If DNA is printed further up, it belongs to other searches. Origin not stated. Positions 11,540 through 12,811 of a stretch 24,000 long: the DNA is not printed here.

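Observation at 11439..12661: Compositionally foreign island: a GC-rich 323-aa orphan ORF tail-to-tail with a truncated TnsA-like gene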

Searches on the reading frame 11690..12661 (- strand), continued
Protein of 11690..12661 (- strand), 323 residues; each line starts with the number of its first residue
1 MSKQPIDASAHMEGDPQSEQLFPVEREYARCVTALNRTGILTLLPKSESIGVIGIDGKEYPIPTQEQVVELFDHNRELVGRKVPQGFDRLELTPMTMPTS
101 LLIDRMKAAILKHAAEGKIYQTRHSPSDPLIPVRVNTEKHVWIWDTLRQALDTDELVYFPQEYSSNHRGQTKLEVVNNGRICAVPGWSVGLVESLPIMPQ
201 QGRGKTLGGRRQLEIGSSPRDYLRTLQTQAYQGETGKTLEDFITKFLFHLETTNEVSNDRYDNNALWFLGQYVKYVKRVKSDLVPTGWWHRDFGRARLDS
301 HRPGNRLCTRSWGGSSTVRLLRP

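Call 41: find_encoding_contigs(protein=P0037, flank=5000, max_places=4)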
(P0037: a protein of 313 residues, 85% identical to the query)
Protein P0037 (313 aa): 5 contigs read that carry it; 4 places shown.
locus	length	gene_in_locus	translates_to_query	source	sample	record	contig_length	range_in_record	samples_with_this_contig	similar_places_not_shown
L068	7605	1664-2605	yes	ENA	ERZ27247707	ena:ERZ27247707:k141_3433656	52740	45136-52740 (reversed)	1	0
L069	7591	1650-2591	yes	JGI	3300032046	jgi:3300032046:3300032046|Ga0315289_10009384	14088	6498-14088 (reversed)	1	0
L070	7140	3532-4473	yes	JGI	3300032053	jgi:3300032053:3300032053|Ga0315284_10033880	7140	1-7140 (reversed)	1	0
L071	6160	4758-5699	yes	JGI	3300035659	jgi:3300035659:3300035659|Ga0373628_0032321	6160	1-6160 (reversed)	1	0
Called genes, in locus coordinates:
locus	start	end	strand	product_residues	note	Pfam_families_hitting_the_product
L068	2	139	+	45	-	?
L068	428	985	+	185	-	PF09851:SHOCT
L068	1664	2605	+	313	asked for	-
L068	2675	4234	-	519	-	PF00005:ABC_tran, PF13304:AAA_21 (faint), PF00005:ABC_tran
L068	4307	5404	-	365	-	PF02608:Bmp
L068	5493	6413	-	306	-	PF02653:BPD_transp_2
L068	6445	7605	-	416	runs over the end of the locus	PF01546:Peptidase_M20, PF07687:M20_dimer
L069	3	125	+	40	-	?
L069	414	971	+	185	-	PF09851:SHOCT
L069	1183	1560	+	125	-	PF08818:DUF1801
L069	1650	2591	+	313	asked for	-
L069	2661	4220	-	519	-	PF00005:ABC_tran, PF13304:AAA_21 (faint), PF00005:ABC_tran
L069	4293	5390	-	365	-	PF02608:Bmp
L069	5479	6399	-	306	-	PF02653:BPD_transp_2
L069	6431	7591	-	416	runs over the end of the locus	PF01546:Peptidase_M20, PF07687:M20_dimer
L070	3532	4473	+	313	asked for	-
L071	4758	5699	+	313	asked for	-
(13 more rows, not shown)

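Call 42: find_encoding_contigs(protein=P0019, flank=5000, max_places=8)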
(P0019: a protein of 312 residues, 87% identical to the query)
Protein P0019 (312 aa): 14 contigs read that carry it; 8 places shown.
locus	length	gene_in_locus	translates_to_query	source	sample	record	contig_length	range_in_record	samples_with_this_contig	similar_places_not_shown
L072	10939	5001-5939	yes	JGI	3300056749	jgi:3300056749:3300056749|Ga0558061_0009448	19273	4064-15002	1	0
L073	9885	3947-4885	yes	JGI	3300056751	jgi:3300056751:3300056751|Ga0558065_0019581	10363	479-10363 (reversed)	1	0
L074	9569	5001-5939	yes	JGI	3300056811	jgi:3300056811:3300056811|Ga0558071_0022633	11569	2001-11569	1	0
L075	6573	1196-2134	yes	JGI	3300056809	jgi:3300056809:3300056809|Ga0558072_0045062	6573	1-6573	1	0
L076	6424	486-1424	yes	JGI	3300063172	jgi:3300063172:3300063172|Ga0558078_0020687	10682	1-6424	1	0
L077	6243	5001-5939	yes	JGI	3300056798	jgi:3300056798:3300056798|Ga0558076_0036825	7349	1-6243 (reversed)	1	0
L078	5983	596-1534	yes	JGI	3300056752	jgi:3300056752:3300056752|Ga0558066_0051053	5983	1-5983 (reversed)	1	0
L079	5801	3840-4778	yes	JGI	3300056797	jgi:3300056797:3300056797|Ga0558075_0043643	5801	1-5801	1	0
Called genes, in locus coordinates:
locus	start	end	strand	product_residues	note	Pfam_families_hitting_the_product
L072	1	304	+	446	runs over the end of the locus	PF00145:DNA_methylase, PF02475:TRM5-TYW2_MTfase (weak)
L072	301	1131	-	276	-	-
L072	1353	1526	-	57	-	-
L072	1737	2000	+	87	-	-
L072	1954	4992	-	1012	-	PF03710:GlnE, PF08335:GlnD_UR_UTase, PF03710:GlnE, PF08335:GlnD_UR_UTase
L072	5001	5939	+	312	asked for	-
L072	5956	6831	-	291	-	PF00350:Dynamin_N (faint), PF01926:MMR_HSR1, PF02421:FeoB_N (weak), PF04548:AIG1 (weak), PF07650:KH_2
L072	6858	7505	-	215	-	PF13462:Thioredoxin_4 (faint), PF01323:DSBA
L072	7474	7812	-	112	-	PF26947:CDL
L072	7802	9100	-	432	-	PF01595:CNNM, PF00571:CBS (weak), PF03471:CorC_HlyC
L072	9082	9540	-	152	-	PF02130:YbeY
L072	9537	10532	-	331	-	PF02562:PhoH, PF13245:AAA_19 (weak), PF13604:AAA_30 (weak)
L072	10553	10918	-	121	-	PF11969:DcpS_C, PF01230:HIT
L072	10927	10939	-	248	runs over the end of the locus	PF01113:DapB_N, PF05173:DapB_C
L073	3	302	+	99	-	?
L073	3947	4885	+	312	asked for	-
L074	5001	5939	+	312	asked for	-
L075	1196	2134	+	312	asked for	-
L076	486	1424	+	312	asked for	-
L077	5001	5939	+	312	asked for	-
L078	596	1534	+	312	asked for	-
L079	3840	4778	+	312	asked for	-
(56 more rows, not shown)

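Call 43: predict_structure(alignment_id=A1)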
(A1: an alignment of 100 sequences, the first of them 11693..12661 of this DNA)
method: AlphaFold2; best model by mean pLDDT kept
length: 323 residues; sequences in the alignment: 100
mean_pLDDT: 94.9   pTM: 0.91
mean pLDDT of the five models: 94.9, 94.8, 94.7, 94.5, 94.2
residues with pLDDT >= 90: 295; 70-90: 10; 50-70: 16; < 50: 2
segments of 3 or more residues with pLDDT < 50: none
pLDDT, mean of each block of 10 residues (from residue 1): 55 63 97 98 98 98 98 98 98 98 98 98 97 98 97 96 97 98 98 97 98 98 98 98 98 98 97 92 97 98 92 97 95
secondary structure, 60 per line:
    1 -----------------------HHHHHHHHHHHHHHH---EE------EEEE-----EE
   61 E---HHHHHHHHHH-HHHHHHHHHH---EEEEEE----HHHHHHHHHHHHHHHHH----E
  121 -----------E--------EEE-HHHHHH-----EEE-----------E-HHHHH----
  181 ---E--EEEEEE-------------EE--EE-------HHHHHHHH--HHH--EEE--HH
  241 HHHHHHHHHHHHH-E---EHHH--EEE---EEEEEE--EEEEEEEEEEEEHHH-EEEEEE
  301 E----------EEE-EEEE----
elements in order: H24-38 E50-53 E59-61 H65-74 H76-85 E89-94 H99-115 E141-143 H145-150 E156-158 H172-176 E187-192 H219-226 E234-236 H239-253 E265-267 E271-276 E279-290 E295-301 E312-314 E316-319

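Call 45: fold_search(model_id=the predicted structure, library=pdb)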
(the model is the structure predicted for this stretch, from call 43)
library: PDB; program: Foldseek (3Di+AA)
matches with E <= 10: 61; with E <= 0.001: 0
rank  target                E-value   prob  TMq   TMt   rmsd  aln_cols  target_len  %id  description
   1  6mxc_D                1.3e+00  0.06  0.08  0.11  11.6       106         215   15  Crystal structure of Trypanosoma brucei hypoxanthine-guanine-xanthine phosphoribosyltranferase in complex with GMP (released 2019-07-24)
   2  6mxb_A                1.6e+00  0.05  0.08  0.11  11.6       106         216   15  Crystal structure of Trypanosoma brucei hypoxanthine-guanine-xanthine phosphoribosyltranferase in complex with XMP (released 2019-07-24)
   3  7scr_B                1.6e+00  0.04  0.08  0.11  13.1       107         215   15  Crystal structure of trypanosome brucei hypoxanthine-guanine-xanthine phosphoribzosyltransferase in complex with (4S,7 (released 2022-03-02)
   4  6mxc_B                2.9e+00  0.02  0.08  0.11  13.1       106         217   15  Crystal structure of Trypanosoma brucei hypoxanthine-guanine-xanthine phosphoribosyltranferase in complex with GMP (released 2019-07-24)
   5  6mxb_E                3.1e+00  0.03  0.08  0.11  11.6       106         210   15  Crystal structure of Trypanosoma brucei hypoxanthine-guanine-xanthine phosphoribosyltranferase in complex with XMP (released 2019-07-24)
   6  6mxc_F                3.1e+00  0.02  0.08  0.10  13.1       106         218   15  Crystal structure of Trypanosoma brucei hypoxanthine-guanine-xanthine phosphoribosyltranferase in complex with GMP (released 2019-07-24)
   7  4yg0_A                3.1e+00  0.02  0.08  0.14   7.6        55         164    9  Structural basis of glycan recognition in neonate-specific rotaviruses (released 2015-09-30)
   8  6ar9_A                3.5e+00  0.05  0.08  0.10   8.8        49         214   20  Crystal structure of hypoxanthine-guanine-xanthine phosphorybosyltranferase in complex with [(2-{[2-(2-amino-6-oxo-1,6 (released 2018-03-14)
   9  6ar9_E                3.5e+00  0.02  0.08  0.11  13.1       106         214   15  Crystal structure of hypoxanthine-guanine-xanthine phosphorybosyltranferase in complex with [(2-{[2-(2-amino-6-oxo-1,6 (released 2018-03-14)
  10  7elv                  3.5e+00  0.00  0.08  0.11  16.0       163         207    6  Structure of legume lectin domain from Methanocaldococcus jannaschii in apo form (released 2022-04-20)
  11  1yal                  3.7e+00  0.01  0.14  0.18  19.2       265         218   10  CARICA PAPAYA CHYMOPAPAIN AT 1.7 ANGSTROMS RESOLUTION (released 1996-12-23)
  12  9f6z_B                4.0e+00  0.03  0.08  0.04   9.5        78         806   14  Human N-deacetylase/N-sulfotransferase 1 homodimer (released 2025-04-16)
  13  7scr_F                4.2e+00  0.04  0.08  0.10   8.7        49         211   20  Crystal structure of trypanosome brucei hypoxanthine-guanine-xanthine phosphoribzosyltransferase in complex with (4S,7 (released 2022-03-02)
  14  8bhv_b                4.8e+00  0.02  0.09  0.05  15.4        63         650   16  DNA-PK XLF mediated dimer bound to PAXX (released 2023-06-07)
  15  6aqo_B                4.8e+00  0.02  0.08  0.11  13.1       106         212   15  Crystal structure of hypoxanthine-guanine-xanthine phosphorybosyltranferase in complex with {[(2S)-3-(2-amino-6-oxo-1, (released 2018-03-14)
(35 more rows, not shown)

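Call 49: fold_search(model_id=the predicted structure, library=viral)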
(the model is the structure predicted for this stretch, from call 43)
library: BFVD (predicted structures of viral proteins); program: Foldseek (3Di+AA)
matches with E <= 10: 101; with E <= 0.001: 0
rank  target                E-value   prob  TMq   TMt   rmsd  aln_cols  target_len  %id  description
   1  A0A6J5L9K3            3.3e-01  0.05  0.09  0.09  17.2       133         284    8  PD-(D/E)XK nuclease superfamily [uncultured Caudovirales phage]
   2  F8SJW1                4.5e-01  0.06  0.14  0.23  12.2       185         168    8  Uncharacterized protein 082 [Pseudomonas phage PhiPA3]
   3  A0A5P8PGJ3            6.6e-01  0.21  0.14  0.16   9.3        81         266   16  (no name in the UniProt tables at hand)
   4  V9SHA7                1.0e+00  0.04  0.08  0.07  19.9       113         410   17  Putative ATPase [Tunisvirus fontaine2]
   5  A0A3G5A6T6            1.6e+00  0.01  0.07  0.12  15.9       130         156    6  Uncharacterized protein [Hyperionvirus sp.]
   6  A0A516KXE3            1.6e+00  0.01  0.09  0.05  17.7       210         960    8  (no name in the UniProt tables at hand)
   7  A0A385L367            1.7e+00  0.02  0.10  0.05  27.4       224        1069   14  Putative fusion protein P1-P2 [Beet chlorosis virus]
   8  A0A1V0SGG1            1.9e+00  0.04  0.08  0.14  13.6        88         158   11  Uncharacterized protein [Hokovirus HKV1]
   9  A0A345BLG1            2.1e+00  0.01  0.12  0.17  16.2       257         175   11  Uncharacterized protein [Erwinia phage Wellington]
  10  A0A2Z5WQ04            2.4e+00  0.04  0.09  0.13  15.5        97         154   14  (no name in the UniProt tables at hand)
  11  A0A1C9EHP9            2.4e+00  0.03  0.08  0.16  17.6       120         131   12  Uncharacterized protein [Gordonia phage Hedwig]
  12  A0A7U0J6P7            2.4e+00  0.03  0.06  0.08   5.3        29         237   17  Uncharacterized protein [Klebsiella phage vB_KpM_FBKp24]
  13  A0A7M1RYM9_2          2.4e+00  0.03  0.10  0.04  12.9       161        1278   14  PD-(D/E)XK endonuclease-like domain-containing protein [uncultured phage cr116_1]
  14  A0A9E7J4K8            2.4e+00  0.02  0.06  0.18   8.1        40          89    8  (no name in the UniProt tables at hand)
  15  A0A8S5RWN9            2.4e+00  0.02  0.07  0.13  10.4        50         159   12  Uncharacterized protein [Siphoviridae sp. ctHip2]
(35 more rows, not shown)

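Call 52: search_protein_families(library=pfam, proteins=[L054:156-2507:+, L054:2497-4692:+, L054:6508-7191:+, L059:1349-3079:+, L059:3185-4687:+, L059:6220-7338:+, L049:5900-6958:+, L049:7238-7711:-, L050:5926-6648:+], max_evalue=0.01)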
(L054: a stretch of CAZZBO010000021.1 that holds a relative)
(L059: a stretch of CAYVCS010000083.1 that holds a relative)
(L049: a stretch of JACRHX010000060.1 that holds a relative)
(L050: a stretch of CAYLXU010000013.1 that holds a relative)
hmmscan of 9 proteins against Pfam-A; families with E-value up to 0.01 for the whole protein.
L054:156-2507:+ (783 aa): 0 families

L054:2497-4692:+ (731 aa): 3 families
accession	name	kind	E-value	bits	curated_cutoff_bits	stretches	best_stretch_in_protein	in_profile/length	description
PF07728.20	AAA_5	-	4.7e-07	30.3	22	1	401-487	58-138/139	AAA domain (dynein-related subfamily)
PF20720.3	nSTAND3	-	0.0016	18.6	27.2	0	238-279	5-46/155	Novel STAND NTPase 3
PF00308.24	Bac_DnaA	-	0.0085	16.7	23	0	243-297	26-85/162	Bacterial DnaA ATPAse domain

L054:6508-7191:+ (227 aa): 1 family
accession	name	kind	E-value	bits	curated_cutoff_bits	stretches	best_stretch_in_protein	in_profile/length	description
PF00590.25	TP_methylase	-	1.1e-29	104.3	27.8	1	1-193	1-204/212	Tetrapyrrole (Corrin/Porphyrin) Methylases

L059:1349-3079:+ (576 aa): 10 families
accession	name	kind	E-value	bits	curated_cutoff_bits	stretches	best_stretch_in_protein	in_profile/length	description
PF00437.27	T2SSE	-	5.6e-114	381.1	24.9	1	159-545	10-369/370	Type II/IV secretion system protein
PF05157.20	MshEN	-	2.1e-08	34.5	23.1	1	31-118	1-86/90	MshEN domain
PF13401.12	AAA_22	-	0.00024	21.8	27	1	291-336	5-50/130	AAA domain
PF13173.12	AAA_14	-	0.0011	19.4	27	1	292-399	3-101/129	AAA domain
PF20720.3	nSTAND3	-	0.0019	18.3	27.2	1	286-330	12-56/155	Novel STAND NTPase 3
PF00005.33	ABC_tran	-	0.0036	18.3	25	0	290-331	10-51/137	ABC transporter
PF02492.25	cobW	-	0.0043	17.1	20.7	0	294-329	3-37/180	CobW/HypB/UreG, nucleotide-binding domain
PF13604.12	AAA_30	-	0.0047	17.1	27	0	288-325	15-52/191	AAA domain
PF13555.12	AAA_29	-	0.0061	16.7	27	0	288-315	19-46/61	P-loop containing region of AAA domain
PF02562.22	PhoH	-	0.0079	16.1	27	0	288-332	16-62/205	PhoH-like protein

L059:3185-4687:+ (500 aa): 1 family
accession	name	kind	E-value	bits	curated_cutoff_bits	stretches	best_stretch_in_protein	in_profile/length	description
PF04865.19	Baseplate_J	-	0.0045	16.7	21.1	1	220-287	23-88/255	Baseplate J-like protein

L059:6220-7338:+ (372 aa): 1 family
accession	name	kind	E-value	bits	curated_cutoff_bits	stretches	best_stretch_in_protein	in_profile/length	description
PF01098.24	FTSW_RODA_SPOVE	-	2.1e-89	300.5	26.4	1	13-363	2-354/356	Cell cycle protein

L049:5900-6958:+ (352 aa): 0 families

L049:7238-7711:- (157 aa): 1 family
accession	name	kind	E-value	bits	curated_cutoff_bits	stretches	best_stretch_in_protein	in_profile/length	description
PF00856.33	SET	-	1.9e-12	47.9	22.4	1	14-106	1-105/105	SET domain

L050:5926-6648:+ (240 aa): 1 family
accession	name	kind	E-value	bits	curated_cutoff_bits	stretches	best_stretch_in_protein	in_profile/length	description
PF05995.18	CDO_I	-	9.3e-11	42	23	1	132-224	82-170/170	Cysteine dioxygenase type I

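Call 59: list_cluster_members(proteins=[P0159, P0168, P0257, P0155, P0131, P0140, P0145, P0122, P0125, P0185])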
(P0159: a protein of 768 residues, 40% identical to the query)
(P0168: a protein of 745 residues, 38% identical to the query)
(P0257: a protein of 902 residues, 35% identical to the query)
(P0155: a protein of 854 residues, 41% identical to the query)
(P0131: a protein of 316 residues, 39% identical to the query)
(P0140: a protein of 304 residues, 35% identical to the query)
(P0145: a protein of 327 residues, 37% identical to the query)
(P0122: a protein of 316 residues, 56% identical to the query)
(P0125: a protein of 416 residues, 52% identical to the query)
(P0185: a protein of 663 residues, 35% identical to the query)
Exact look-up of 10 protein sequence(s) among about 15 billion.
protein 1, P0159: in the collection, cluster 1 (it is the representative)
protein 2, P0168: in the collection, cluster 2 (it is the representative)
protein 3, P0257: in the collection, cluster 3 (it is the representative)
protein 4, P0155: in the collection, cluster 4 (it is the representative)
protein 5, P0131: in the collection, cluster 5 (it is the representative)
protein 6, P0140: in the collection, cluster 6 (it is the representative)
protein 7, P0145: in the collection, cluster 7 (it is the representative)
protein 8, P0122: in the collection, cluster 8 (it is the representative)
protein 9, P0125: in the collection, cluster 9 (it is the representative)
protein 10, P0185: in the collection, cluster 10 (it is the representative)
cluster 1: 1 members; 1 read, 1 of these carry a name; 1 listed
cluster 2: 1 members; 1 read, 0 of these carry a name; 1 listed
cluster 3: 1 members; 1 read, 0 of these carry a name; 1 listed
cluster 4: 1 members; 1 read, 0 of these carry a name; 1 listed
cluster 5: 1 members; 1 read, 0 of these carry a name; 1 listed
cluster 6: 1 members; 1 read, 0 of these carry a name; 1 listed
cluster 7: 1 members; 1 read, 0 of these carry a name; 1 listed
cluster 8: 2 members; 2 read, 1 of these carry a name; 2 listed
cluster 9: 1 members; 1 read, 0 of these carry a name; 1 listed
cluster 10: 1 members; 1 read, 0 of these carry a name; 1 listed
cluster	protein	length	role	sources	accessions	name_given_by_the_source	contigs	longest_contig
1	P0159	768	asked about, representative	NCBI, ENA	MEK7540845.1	MAG: AAA family ATPase [Patescibacteria group bacterium]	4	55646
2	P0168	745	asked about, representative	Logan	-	-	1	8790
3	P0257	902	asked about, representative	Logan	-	-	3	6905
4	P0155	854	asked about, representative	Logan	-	-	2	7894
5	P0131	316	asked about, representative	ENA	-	-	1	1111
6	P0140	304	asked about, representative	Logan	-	-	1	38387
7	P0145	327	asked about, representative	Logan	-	-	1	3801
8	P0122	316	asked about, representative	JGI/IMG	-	hypothetical protein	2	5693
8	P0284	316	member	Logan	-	-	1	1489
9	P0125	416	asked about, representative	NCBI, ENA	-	-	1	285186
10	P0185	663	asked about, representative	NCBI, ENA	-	-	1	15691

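Call 66: search_protein_families(library=pfam, alignment_id=A1, max_evalue=0.1)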
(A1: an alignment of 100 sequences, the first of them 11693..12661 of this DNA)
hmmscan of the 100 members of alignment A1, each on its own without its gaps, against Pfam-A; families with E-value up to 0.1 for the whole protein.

A. member 1, window:11693-12661:- (323 aa): 0 families

B. families by the number of members that match (of 100 scanned): 29 families (the first 25 are shown)
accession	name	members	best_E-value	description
PF25146.1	GH3_N_vert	1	0.0027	Vertebrate GH3, N-terminal domain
PF05895.17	DUF859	1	0.0036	Siphovirus protein of unknown function (DUF859)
PF16416.11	GUN4_N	1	0.014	ARM-like repeat domain, GUN4-N terminal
PF23913.1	DUF7255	1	0.021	Family of unknown function (DUF7255)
PF16566.10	CREPT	1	0.025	Cell-cycle alteration and expression-elevated protein in tumour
PF08295.17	Sin3_corepress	1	0.027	Sin3 family co-repressor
PF13817.11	DDE_Tnp_IS66_C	1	0.029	IS66 C-terminal element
PF25014.1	NET2A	1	0.029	NET2A-like domain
PF08673.15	RsbU_N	1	0.031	Phosphoserine phosphatase RsbU, N-terminal domain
PF15219.11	TEX12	1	0.033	Testis-expressed 12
PF18199.6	Dynein_C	1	0.036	Dynein heavy chain C-terminal domain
PF19367.4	DUF5943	1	0.041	Domain of unknown function (DUF5943)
PF12655.13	CDIF630_02480-like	1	0.041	Spore surface protein CDIF630_02480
PF16471.10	JIP_LZII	1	0.041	JNK-interacting protein leucine zipper II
PF24878.1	YkcB_C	1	0.046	Putative mannosyltransferase YkcB-like, C-terminal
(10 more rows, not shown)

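Call 68: search_protein_families(library=padloc, proteins=[L054:156-2507:+, L054:2497-4692:+, L054:4725-5849:+, P0159, P0168, P0257, P0155, P0210, P0185], max_evalue=0.01)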
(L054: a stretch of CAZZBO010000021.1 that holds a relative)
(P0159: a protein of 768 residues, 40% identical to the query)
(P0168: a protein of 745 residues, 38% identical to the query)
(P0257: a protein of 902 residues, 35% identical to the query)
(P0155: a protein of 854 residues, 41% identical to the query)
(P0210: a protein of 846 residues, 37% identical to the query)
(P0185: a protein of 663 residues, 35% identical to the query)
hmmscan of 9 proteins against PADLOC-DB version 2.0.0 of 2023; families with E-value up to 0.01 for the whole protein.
L054:156-2507:+ (783 aa): 0 families

L054:2497-4692:+ (731 aa): 0 families

L054:4725-5849:+ (374 aa): 0 families

P0159 (768 aa): 0 families

P0168 (745 aa): 1 family
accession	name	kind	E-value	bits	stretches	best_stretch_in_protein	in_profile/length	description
PDLC04140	mad8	-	0.00042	17.9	1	60-109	16-52/314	mads_8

P0257 (902 aa): 2 families
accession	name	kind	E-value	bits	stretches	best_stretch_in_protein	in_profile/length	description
PDLC04140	mad8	-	4.8e-05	21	1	242-284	23-67/314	mads_8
PDLC01439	typeIV_DinG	-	0.0069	13.1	1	239-281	27-66/575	CAS-IV-A; associated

P0155 (854 aa): 0 families

P0210 (846 aa): 0 families

P0185 (663 aa): 0 families

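Call 72: search_dna_similar(query=window:11693-12661:-, collection=plasmids, mode=protein, max_evalue=0.001)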
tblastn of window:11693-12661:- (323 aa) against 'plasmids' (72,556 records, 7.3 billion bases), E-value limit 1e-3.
No match.

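Call 73: search_dna_similar(query=window:11693-12661:-, collection=phages, mode=protein, max_evalue=0.001)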
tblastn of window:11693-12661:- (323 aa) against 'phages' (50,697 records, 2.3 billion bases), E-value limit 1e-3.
No match.
